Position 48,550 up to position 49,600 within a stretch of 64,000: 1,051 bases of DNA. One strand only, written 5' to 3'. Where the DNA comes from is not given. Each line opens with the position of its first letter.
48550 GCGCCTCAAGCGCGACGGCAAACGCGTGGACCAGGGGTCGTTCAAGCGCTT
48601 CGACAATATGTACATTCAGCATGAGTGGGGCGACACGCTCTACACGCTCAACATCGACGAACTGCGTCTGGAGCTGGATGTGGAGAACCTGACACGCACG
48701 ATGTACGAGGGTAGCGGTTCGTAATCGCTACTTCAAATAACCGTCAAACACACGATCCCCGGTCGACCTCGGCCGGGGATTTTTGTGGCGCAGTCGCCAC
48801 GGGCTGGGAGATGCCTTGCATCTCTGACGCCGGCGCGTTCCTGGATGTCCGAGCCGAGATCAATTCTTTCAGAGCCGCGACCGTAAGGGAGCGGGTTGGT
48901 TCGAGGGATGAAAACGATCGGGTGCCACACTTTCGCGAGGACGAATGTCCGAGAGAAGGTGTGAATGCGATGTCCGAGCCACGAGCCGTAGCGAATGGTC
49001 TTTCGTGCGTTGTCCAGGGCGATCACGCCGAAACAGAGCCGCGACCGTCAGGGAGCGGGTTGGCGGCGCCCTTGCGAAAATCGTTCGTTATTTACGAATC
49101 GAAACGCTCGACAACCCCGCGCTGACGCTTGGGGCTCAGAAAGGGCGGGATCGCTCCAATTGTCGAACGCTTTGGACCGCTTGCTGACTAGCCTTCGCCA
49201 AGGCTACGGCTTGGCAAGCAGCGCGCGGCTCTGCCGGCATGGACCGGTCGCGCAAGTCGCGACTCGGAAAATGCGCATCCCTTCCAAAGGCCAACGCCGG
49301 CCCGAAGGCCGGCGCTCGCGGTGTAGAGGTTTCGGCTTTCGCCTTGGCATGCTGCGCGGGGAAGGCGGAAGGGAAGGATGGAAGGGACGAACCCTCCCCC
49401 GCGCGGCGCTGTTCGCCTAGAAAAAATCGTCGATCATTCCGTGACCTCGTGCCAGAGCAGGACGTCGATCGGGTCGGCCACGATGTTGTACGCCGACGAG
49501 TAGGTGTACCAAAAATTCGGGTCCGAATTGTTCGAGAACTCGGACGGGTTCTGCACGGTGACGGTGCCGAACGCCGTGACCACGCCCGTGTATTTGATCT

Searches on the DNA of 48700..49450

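Call 32: search_rna_families(source=window, start=48700, end=49450, threshold=evalue, max_evalue=10)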
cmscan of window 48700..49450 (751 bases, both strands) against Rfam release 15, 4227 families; matches with E-value up to 10: 9.
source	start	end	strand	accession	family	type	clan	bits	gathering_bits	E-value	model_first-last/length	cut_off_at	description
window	48755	48779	+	RF00627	P15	Gene;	-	17.5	70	0.37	93-119/119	no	Pseudomonas sRNA P15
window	48968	49012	+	RF03934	mir-m107-1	Gene; miRNA;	-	17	83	3.5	1-65/65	no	mir-m107-1 microRNA precursor family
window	49293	49357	+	RF02992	hya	Cis-reg;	-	15.2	56.8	8.1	1-72/72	no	hya RNA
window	48815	48847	-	RF03009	malK-III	Cis-reg;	-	15.1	50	2.5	25-55/94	no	malK-III RNA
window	49191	49264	+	RF00236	ctRNA_pGA1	Gene; antisense;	-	15.1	45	3.6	1-79/79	no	ctRNA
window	49115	49155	+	RF01687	Acido-Lenti-1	Gene; sRNA;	-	12.6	37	4.5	1-46/46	no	Acido-Lenti-1 RNA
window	49293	49315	-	RF00126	ryfA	Gene; sRNA;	-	12.4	80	1.3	270-292/296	no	ryfA RNA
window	48700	48807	+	RF02657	sot2652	Gene; sRNA;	-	12.2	61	4.4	108-187/187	5'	Sense overlapping transcript RNA 2652 (sot)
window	48700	49021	-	RF02267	Vax2os1_2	Gene; lncRNA;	-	5.1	55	4.2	1-324/466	3'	Vax2os1 conserved region 2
